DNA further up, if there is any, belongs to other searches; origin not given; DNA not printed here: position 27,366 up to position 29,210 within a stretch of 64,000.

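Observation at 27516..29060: Hel308/Ski2-like helicase gene encoding only the C-terminal two-thirds (no RecA1 ATPase domain)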

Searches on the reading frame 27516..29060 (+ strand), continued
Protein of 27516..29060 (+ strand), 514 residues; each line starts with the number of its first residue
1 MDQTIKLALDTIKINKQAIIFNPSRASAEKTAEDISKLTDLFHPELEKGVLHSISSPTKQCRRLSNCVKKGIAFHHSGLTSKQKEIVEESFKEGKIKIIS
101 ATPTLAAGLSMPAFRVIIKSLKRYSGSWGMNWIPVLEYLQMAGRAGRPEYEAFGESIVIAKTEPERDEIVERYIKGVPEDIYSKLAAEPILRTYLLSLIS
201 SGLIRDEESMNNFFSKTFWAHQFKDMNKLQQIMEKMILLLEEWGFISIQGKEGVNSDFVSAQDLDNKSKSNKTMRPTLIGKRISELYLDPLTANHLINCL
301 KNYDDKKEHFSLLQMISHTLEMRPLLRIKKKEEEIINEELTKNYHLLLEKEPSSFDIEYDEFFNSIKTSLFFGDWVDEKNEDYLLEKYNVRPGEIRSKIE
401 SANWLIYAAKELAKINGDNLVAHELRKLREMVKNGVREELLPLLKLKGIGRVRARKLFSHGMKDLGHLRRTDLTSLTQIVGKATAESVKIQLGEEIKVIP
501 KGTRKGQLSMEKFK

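Call 45: list_cluster_members(proteins=[P0025, P0044, P0093, P0104, P0110, P0046, P0002, P0084, P0109, P0117])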
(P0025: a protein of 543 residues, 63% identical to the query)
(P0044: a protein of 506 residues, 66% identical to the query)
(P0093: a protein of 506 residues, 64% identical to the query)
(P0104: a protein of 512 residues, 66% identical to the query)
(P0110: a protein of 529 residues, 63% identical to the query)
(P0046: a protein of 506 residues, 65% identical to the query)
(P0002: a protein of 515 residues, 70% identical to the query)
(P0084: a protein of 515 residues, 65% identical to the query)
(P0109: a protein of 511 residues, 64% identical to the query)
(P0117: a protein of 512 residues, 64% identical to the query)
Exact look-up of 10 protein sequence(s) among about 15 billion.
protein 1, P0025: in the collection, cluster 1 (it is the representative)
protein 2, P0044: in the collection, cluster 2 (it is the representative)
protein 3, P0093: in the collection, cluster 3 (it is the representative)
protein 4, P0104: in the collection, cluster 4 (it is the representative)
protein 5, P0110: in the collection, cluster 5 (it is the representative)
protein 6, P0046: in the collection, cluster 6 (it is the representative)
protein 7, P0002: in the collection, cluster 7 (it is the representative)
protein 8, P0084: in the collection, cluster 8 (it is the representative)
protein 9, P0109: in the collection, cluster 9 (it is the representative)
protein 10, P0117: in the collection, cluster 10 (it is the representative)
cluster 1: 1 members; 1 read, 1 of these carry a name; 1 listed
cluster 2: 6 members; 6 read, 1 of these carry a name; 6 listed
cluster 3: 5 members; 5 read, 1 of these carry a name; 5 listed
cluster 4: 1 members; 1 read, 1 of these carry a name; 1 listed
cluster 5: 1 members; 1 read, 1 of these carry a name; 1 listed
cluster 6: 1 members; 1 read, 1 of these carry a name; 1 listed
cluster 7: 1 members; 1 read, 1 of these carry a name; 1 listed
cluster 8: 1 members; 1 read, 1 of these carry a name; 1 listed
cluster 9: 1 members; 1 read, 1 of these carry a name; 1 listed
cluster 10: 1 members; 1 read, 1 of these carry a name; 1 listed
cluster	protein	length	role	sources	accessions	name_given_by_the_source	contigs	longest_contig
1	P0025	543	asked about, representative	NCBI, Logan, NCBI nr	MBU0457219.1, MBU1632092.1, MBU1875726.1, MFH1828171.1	MAG: helicase-related protein [Nanoarchaeota archaeon] | hypothetical protein [Nanoarchaeota archaeon]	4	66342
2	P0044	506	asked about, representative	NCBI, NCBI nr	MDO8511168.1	MAG: helicase-related protein [Nanoarchaeota archaeon] | helicase-related protein [Nanoarchaeota archaeon]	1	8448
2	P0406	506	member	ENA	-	-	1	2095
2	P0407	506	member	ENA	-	-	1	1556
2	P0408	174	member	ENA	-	-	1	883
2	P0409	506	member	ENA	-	-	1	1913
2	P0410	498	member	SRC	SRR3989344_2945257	-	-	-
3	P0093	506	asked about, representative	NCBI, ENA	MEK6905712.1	MAG: helicase-related protein [Nanoarchaeota archaeon]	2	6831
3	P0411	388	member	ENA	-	-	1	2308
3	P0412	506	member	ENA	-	-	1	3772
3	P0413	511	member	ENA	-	-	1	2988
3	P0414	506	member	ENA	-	-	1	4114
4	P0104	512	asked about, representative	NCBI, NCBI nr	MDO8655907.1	MAG: helicase-related protein [Nanoarchaeota archaeon] | helicase-related protein [Nanoarchaeota archaeon]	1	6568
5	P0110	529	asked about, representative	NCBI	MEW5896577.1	MAG: helicase-related protein [Nanoarchaeota archaeon]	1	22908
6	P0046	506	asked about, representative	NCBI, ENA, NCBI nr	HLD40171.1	MAG TPA: helicase-related protein [Candidatus Nanoarchaeia archaeon] | helicase-related protein [Candidatus Nanoarchaeia archaeon]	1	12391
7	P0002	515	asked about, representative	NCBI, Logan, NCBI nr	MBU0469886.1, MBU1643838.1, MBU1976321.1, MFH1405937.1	MAG: hypothetical protein KKA62_00015 [Nanoarchaeota archaeon] | hypothetical protein [Nanoarchaeota archaeon]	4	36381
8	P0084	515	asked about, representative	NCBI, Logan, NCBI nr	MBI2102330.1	hypothetical protein HYT55_00690 [Candidatus Woesearchaeota archaeon] | hypothetical protein [Candidatus Woesearchaeota archaeon]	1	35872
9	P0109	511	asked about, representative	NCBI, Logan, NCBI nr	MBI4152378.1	hypothetical protein HY495_01595 [Candidatus Woesearchaeota archaeon] | hypothetical protein [Candidatus Woesearchaeota archaeon]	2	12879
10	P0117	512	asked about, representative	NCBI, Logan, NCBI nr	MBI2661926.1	hypothetical protein HYX11_00520 [Candidatus Woesearchaeota archaeon] | hypothetical protein [Candidatus Woesearchaeota archaeon]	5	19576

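Call 46: find_encoding_contigs(protein=P0061, flank=1500, max_places=10)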
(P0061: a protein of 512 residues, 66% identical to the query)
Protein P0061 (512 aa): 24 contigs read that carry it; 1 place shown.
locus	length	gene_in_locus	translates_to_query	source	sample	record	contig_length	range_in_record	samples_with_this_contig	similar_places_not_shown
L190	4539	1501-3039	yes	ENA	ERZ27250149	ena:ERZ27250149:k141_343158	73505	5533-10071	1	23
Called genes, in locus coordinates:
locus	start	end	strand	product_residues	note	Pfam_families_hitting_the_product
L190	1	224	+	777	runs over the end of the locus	PF17803:Cadherin_4 (faint), PF17963:Big_9 (faint), PF05345:He_PIG (faint), PF18911:PKD_4 (faint), PF19410:DUF5980 (faint), PF00801:PKD (weak)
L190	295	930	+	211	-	PF13840:ACT_7 (weak)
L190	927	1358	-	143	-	-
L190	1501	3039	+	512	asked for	PF00271:Helicase_C, PF21280:Helicase_dom4_arc, PF14520:HHH_5 (weak)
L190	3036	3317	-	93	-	PF14947:HTH_45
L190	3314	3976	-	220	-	-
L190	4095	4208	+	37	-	-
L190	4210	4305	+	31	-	-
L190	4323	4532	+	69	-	PF09851:SHOCT (weak)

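Call 66: predict_structure(alignment_id=A4)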
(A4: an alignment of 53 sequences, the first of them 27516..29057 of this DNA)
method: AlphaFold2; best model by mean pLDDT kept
length: 514 residues; sequences in the alignment: 53
mean_pLDDT: 81.4   pTM: 0.59
mean pLDDT of the five models: 81.4, 78.7, 77.4, 75.1, 73.5
residues with pLDDT >= 90: 216; 70-90: 184; 50-70: 74; < 50: 40
segments of 3 or more residues with pLDDT < 50: 125-130, 178-186, 252-258, 266-269, 503-514
pLDDT, mean of each block of 10 residues (from residue 1): 88 91 86 93 90 82 90 83 87 91 66 80 52 56 58 76 78 56 52 81 84 73 71 86 88 47 51 87 87 95 92 95 88 92 93 87 95 96 91 85 95 94 96 95 91 93 91 90 90 70 47 44
secondary structure, 60 per line:
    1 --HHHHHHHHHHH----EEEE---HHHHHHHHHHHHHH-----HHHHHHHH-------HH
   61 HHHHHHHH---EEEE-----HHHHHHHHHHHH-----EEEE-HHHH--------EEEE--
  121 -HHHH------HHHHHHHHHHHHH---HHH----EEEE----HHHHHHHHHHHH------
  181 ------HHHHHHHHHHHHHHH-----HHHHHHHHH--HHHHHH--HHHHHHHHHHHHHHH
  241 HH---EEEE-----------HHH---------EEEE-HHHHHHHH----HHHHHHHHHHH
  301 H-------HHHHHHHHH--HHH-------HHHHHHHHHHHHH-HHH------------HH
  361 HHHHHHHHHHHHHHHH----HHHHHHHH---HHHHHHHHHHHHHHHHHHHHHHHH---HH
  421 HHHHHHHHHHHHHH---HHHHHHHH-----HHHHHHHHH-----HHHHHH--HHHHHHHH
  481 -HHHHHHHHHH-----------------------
elements in order: H3-13 E18-21 H25-38 H44-51 H59-68 E72-75 H81-92 E98-101 H103-106 E115-118 H122-125 H132-144 E155-158 H163-174 H187-201 H207-215 H218-223 H226-242 E246-249 E273-276 H278-285 H290-301 H309-317 H330-342 H359-376 H381-388 H392-415 H419-434 H438-445 H451-459 H465-470 H473-480 H482-491
